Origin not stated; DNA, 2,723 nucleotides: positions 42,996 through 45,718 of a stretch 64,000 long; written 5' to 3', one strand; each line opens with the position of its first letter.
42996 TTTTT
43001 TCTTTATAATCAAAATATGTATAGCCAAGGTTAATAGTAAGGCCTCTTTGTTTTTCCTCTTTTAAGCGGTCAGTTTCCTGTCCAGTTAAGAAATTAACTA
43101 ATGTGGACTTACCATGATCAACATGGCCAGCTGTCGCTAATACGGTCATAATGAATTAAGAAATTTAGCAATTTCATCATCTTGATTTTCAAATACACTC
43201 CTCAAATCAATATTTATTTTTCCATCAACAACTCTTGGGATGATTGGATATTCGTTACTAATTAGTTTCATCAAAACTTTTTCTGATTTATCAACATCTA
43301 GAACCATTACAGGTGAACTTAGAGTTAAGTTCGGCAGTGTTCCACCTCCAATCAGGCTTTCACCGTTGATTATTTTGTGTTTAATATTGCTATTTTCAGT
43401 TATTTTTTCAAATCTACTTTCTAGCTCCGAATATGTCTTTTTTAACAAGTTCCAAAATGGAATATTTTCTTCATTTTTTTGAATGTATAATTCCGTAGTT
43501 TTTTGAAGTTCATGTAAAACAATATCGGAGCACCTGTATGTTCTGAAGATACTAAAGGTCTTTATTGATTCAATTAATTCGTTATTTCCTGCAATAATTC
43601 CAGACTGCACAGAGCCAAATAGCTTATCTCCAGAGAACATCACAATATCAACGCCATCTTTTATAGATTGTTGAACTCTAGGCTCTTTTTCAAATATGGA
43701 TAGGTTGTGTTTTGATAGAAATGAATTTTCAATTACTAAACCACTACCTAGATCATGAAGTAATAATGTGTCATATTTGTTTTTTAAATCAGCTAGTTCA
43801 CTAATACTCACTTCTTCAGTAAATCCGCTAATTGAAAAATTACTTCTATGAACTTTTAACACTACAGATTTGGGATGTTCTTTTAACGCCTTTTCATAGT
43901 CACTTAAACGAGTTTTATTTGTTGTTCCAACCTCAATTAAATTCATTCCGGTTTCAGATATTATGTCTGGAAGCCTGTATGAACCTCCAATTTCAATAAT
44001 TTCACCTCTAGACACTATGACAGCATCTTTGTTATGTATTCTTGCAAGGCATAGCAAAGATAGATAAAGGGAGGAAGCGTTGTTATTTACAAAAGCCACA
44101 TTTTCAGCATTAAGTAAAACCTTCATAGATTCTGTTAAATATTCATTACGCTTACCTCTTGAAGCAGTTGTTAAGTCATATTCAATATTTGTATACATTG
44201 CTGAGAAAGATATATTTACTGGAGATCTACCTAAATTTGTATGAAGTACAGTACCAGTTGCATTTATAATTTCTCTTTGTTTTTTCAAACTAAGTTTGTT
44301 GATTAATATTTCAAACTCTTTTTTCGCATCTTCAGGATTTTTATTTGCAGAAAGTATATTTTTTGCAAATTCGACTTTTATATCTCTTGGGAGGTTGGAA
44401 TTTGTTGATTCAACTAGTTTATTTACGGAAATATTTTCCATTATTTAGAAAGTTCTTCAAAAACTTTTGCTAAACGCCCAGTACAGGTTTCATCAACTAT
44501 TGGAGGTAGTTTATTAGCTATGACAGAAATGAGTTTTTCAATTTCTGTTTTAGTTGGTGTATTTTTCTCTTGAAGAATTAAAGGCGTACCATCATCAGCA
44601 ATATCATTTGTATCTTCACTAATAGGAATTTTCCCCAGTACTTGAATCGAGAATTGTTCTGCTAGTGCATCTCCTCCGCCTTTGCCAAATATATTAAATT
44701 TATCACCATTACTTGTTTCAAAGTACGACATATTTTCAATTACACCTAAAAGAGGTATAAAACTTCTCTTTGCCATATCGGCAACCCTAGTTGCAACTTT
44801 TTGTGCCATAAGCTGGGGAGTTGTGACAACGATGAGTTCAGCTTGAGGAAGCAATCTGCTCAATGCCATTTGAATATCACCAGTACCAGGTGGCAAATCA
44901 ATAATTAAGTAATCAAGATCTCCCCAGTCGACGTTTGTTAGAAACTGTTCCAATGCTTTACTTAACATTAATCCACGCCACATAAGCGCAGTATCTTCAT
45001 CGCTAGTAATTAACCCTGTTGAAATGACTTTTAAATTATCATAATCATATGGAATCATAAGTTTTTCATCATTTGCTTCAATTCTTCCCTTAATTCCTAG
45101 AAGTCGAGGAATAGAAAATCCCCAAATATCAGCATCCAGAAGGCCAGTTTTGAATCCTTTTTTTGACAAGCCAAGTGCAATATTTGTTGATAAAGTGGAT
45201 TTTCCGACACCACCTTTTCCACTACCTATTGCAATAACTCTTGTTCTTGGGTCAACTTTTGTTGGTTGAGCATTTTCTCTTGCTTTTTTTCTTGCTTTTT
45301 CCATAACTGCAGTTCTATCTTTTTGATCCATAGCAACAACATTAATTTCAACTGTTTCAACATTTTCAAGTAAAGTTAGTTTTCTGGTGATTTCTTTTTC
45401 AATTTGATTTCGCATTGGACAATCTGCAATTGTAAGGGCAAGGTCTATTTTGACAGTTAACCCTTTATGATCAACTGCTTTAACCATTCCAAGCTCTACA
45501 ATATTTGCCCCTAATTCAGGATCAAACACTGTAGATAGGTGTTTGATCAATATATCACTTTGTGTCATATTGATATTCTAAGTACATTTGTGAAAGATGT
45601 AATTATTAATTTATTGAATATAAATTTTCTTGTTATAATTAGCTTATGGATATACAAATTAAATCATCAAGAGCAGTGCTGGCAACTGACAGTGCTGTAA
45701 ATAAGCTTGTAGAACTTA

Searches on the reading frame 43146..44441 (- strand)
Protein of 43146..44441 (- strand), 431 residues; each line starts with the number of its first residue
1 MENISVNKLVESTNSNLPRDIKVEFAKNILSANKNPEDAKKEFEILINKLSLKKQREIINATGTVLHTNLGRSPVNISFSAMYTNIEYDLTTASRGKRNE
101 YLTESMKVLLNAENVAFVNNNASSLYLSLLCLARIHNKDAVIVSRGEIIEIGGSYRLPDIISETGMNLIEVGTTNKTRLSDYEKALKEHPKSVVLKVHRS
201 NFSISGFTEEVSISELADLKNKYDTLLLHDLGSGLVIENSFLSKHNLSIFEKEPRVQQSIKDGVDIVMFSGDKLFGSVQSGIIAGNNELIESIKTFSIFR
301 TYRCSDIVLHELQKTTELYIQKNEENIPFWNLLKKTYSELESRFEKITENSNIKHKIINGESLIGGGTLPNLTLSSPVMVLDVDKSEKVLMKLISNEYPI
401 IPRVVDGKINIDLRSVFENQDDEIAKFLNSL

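Call 51: search_protein_families(library=pfam, proteins=[window:43146-44441:-], max_evalue=0.00001)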
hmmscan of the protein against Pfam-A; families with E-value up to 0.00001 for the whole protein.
window:43146-44441:- (431 aa): 1 family
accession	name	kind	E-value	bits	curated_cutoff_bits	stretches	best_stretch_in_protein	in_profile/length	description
PF03841.19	SelA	-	1.2e-98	331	22.8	1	58-416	1-366/367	L-seryl-tRNA selenium transferase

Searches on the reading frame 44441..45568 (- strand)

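Call 51: search_protein_families(library=pfam, proteins=[window:44441-45568:-], max_evalue=0.00001)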
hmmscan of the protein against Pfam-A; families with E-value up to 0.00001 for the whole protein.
window:44441-45568:- (375 aa): 5 families
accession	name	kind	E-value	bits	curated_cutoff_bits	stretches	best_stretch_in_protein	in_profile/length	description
PF10609.15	ParA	-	5.6e-85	285.1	27.1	1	110-349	4-244/246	NUBPL iron-transfer P-loop NTPase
PF01883.24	FeS_assembly_P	-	2e-14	54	23.5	1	11-75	8-73/73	Iron-sulfur cluster assembly protein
PF13614.12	AAA_31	-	2.3e-10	41.1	27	1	109-255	1-153/177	AAA domain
PF01656.29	CbiA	-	3.5e-10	40.4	25.4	1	112-328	1-123/125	CobQ/CobB/MinD/ParA nucleotide binding domain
PF09140.17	MipZ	-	3.4e-07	30.3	20.7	1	111-228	2-110/262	ATPase MipZ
